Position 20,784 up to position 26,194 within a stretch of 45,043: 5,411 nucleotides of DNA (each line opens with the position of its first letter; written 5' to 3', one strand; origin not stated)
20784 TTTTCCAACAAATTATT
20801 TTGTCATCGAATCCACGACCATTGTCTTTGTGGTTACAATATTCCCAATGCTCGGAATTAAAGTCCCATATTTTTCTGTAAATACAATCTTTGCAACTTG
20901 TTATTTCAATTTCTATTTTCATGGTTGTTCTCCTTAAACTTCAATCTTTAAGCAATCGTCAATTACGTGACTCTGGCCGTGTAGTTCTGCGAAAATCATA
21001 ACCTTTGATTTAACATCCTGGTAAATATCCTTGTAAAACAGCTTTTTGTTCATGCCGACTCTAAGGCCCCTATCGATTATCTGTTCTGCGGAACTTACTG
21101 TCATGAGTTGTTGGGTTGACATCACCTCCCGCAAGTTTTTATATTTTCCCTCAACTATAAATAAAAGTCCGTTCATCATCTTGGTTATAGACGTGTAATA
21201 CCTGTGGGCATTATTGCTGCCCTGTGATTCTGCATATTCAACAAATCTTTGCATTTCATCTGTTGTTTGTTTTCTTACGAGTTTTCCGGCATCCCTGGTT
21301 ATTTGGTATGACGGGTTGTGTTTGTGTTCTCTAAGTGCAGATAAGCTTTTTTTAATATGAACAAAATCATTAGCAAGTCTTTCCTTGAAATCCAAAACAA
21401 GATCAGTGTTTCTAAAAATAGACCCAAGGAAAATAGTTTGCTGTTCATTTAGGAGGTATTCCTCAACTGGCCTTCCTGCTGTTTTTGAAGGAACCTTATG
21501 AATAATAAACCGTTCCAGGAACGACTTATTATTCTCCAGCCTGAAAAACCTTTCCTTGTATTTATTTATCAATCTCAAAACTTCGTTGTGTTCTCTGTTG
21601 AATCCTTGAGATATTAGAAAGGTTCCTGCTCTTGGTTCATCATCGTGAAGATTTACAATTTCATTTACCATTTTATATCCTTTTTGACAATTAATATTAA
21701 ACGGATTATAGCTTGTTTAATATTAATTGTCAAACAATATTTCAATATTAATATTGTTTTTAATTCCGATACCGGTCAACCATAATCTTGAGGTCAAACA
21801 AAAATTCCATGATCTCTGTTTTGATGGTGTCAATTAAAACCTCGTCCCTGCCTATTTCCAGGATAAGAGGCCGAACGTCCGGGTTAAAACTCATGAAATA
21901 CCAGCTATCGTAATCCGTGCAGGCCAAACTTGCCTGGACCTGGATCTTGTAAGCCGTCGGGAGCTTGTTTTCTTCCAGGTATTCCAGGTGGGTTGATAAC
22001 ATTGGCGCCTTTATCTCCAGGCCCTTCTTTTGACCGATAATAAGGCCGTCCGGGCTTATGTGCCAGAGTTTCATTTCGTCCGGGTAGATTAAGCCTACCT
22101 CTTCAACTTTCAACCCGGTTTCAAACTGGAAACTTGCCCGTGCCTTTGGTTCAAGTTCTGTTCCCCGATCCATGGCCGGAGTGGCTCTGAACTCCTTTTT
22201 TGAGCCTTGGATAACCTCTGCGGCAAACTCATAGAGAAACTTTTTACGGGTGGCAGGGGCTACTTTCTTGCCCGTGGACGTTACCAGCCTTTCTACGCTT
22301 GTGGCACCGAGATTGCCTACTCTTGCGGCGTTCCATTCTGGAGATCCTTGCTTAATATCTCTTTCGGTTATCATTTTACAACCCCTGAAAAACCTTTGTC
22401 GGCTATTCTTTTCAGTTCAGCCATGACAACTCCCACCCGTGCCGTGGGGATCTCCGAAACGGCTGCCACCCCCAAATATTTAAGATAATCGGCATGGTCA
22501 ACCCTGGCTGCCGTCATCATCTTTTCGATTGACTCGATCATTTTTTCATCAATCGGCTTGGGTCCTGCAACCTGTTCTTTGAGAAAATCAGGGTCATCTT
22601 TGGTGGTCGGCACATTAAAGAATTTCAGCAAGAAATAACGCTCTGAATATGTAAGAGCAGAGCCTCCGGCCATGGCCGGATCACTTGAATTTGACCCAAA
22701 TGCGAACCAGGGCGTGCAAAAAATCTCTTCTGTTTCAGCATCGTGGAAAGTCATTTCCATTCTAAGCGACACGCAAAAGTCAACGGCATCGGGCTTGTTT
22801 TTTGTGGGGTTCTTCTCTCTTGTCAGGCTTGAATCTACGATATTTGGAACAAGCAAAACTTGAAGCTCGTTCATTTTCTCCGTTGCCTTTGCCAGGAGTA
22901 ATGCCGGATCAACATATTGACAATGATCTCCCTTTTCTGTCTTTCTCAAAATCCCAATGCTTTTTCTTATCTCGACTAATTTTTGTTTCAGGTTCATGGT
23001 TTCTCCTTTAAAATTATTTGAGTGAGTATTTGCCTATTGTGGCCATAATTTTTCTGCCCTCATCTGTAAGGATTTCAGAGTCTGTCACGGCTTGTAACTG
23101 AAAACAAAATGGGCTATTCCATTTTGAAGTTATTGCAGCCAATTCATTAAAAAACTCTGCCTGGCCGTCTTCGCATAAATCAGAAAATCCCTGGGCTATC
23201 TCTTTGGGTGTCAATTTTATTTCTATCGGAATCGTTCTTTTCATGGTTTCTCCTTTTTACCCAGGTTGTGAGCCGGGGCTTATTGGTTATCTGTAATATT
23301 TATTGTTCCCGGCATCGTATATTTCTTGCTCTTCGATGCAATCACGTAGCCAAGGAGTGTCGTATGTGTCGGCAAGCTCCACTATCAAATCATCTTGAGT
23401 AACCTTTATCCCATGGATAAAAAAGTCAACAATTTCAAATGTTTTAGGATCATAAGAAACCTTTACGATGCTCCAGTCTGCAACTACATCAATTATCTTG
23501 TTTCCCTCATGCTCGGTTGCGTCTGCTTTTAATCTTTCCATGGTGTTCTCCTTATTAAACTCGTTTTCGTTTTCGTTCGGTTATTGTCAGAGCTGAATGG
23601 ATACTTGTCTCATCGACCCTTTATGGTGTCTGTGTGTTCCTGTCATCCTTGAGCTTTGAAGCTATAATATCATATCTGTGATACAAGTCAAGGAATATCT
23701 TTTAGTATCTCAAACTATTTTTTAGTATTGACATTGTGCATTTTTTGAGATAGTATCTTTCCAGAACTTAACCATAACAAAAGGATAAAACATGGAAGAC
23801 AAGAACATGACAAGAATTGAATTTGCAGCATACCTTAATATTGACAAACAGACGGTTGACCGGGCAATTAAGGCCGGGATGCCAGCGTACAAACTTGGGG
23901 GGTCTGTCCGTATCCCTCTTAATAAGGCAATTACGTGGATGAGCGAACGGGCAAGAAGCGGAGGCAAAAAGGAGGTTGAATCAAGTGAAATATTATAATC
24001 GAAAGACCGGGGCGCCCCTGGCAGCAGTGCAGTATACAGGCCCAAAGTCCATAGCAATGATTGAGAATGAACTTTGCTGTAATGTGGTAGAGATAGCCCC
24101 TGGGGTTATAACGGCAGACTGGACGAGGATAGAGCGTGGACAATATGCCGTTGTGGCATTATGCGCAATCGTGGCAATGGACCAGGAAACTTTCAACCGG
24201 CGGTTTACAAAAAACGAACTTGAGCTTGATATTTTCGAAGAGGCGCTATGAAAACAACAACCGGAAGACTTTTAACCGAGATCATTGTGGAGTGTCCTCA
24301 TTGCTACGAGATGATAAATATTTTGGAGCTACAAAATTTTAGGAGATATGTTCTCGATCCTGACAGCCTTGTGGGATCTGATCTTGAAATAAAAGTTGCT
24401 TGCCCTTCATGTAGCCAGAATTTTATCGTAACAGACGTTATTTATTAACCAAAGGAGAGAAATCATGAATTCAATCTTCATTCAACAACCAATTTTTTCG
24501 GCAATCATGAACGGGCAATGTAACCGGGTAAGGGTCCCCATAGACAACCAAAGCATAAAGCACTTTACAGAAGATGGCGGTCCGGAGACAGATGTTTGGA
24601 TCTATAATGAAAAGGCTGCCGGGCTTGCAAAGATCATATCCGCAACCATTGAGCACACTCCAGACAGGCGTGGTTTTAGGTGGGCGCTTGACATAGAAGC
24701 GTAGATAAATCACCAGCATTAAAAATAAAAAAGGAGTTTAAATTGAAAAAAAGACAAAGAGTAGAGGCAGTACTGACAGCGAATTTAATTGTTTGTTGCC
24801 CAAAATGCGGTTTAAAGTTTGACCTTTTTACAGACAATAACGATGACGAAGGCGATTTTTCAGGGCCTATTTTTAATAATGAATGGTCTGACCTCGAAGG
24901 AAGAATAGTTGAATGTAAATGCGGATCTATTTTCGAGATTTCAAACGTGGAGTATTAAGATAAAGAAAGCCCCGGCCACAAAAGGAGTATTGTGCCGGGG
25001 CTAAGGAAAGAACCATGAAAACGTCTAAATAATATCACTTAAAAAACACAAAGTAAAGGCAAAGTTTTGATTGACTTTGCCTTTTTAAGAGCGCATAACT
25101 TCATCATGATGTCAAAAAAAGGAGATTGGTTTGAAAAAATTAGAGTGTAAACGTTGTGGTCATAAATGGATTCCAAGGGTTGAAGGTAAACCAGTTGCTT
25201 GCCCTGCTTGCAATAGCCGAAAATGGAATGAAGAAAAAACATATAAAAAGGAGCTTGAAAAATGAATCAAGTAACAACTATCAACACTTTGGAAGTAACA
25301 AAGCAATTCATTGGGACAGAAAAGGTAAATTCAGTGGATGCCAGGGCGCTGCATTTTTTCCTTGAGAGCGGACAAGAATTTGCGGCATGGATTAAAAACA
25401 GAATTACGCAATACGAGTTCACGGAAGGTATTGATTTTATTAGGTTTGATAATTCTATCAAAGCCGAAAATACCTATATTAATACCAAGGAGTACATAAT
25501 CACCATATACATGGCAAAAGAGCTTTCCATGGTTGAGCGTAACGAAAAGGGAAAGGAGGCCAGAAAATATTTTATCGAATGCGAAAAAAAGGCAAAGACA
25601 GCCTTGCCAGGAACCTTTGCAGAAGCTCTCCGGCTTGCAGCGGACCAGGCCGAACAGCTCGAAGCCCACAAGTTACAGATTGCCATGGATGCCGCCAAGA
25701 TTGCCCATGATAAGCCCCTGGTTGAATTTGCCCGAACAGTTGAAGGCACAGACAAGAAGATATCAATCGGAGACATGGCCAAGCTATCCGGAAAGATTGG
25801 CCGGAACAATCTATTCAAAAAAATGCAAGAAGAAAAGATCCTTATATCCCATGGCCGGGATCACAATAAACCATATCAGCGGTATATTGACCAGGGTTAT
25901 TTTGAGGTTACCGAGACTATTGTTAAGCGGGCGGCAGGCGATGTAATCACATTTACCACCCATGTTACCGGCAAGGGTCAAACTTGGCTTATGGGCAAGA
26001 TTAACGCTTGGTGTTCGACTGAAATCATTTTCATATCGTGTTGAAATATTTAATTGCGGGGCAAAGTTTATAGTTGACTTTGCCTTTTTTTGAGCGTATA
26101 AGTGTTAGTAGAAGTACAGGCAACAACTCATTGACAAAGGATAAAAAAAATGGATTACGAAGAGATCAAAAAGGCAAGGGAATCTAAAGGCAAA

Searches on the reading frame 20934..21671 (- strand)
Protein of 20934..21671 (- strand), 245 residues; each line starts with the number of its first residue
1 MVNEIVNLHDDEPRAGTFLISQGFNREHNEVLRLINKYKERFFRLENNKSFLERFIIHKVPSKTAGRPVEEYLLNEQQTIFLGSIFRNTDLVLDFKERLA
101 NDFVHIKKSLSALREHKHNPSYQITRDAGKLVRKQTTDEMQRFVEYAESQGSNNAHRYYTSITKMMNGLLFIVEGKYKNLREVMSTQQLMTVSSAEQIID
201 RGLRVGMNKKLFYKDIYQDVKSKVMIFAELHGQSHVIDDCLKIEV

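Call 70: search_protein_families(library=pfam, proteins=[window:20934-21671:-], max_evalue=0.001)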
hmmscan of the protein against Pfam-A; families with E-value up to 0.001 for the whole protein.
window:20934-21671:- (245 aa): 1 family
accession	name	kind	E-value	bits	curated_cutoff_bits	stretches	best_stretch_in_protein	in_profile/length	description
PF09669.15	Phage_pRha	-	4e-10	40.6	29.9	1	19-107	5-90/91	Phage regulatory protein Rha (Phage_pRha)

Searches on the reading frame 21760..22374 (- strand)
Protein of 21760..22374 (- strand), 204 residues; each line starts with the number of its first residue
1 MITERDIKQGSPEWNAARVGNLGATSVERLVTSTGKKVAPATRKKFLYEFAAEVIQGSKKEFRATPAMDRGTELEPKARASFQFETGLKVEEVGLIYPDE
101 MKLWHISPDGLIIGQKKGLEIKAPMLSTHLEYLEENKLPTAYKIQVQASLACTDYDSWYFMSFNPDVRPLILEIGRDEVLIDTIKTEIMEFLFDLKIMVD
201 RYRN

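Call 70: search_protein_families(library=pfam, proteins=[window:21760-22374:-], max_evalue=0.001)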
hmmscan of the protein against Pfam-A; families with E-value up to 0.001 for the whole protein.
window:21760-22374:- (204 aa): 1 family
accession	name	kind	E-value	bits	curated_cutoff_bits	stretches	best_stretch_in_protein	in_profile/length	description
PF09588.16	YqaJ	-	1e-23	84.7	22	1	13-156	1-150/150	YqaJ-like viral recombinase domain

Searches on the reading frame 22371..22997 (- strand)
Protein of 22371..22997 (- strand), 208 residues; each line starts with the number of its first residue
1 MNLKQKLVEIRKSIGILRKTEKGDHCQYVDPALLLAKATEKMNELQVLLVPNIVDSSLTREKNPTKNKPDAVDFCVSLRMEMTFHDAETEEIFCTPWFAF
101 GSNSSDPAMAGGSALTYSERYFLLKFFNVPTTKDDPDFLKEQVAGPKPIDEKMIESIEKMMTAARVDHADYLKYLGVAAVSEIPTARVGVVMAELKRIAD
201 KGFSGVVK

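Call 70: search_protein_families(library=pfam, proteins=[window:22371-22997:-], max_evalue=0.001)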
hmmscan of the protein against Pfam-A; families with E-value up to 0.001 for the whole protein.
window:22371-22997:- (208 aa): 1 family
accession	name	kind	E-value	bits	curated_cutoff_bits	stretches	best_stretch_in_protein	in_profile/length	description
PF04404.17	ERF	-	9e-09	35.9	25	1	76-142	62-128/153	ERF superfamily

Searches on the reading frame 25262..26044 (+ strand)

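Call 70: search_protein_families(library=pfam, proteins=[window:25262-26044:+], max_evalue=0.001)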
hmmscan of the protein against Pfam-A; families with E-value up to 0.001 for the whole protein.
window:25262-26044:+ (260 aa): 2 families
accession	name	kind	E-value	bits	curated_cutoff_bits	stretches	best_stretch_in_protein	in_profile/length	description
PF03374.19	ANT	-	1.5e-25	90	25.3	1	145-248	2-106/108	Phage antirepressor protein KilAC domain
PF08346.17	AntA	-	4.4e-23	82.1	27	1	25-94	1-68/68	AntA/AntB antirepressor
